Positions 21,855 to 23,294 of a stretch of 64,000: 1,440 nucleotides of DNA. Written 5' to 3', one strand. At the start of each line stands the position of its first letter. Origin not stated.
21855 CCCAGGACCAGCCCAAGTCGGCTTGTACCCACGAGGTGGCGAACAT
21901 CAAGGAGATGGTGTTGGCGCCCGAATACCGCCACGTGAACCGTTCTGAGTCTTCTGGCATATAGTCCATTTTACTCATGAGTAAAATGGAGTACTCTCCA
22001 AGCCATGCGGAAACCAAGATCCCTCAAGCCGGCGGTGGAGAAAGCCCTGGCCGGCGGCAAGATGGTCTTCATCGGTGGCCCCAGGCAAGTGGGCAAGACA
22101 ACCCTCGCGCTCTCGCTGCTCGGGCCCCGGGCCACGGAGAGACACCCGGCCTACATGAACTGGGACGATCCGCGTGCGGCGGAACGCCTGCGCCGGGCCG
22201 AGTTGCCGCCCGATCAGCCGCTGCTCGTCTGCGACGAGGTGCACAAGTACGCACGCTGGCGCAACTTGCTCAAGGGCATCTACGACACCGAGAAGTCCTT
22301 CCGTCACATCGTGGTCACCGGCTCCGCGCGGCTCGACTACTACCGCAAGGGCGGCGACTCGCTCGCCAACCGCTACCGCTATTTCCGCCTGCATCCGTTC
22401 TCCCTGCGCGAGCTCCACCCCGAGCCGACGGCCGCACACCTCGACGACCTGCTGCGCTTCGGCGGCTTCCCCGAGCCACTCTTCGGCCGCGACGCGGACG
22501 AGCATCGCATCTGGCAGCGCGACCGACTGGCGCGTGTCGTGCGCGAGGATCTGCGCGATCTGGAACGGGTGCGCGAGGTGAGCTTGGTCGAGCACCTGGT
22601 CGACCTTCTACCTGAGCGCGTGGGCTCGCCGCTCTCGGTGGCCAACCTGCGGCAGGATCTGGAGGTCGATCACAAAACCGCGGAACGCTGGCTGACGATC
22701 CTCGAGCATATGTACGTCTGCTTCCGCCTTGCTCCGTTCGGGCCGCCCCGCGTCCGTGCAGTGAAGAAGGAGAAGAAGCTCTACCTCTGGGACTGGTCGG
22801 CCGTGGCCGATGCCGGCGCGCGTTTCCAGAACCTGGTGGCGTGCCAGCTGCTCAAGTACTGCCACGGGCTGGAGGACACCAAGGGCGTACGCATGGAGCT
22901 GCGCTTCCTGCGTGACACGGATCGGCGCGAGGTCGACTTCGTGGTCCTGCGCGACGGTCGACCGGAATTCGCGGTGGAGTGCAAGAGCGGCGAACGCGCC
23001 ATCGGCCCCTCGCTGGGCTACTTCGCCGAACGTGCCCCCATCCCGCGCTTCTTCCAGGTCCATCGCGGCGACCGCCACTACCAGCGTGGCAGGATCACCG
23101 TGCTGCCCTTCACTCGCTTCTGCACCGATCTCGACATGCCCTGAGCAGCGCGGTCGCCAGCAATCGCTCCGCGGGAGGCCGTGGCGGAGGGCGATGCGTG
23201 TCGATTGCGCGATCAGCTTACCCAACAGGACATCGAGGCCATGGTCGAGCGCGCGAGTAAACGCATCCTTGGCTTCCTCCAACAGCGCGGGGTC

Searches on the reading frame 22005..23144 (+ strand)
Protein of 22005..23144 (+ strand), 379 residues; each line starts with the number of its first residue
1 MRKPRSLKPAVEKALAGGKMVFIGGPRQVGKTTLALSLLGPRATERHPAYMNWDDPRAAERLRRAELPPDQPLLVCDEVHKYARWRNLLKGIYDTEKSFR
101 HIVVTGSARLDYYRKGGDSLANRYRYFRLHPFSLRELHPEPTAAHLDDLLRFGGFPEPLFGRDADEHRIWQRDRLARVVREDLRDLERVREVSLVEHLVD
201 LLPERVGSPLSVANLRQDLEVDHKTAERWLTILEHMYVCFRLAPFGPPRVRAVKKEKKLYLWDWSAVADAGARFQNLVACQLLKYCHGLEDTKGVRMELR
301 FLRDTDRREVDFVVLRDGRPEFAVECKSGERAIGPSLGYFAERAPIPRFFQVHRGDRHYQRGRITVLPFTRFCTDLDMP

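Call 81: search_protein_families(library=pfam, proteins=[window:22005-23144:+], max_evalue=0.01)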
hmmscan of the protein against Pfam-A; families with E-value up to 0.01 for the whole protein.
window:22005-23144:+ (379 aa): 3 families
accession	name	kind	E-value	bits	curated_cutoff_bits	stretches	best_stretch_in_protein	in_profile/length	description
PF13635.12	DUF4143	-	2.3e-26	92.9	28.1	1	181-329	2-160/160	Domain of unknown function (DUF4143)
PF13173.12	AAA_14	-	1.2e-23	84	27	1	19-137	3-128/129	AAA domain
PF13481.12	AAA_25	-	0.0013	18.8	27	1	3-43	18-58/195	AAA domain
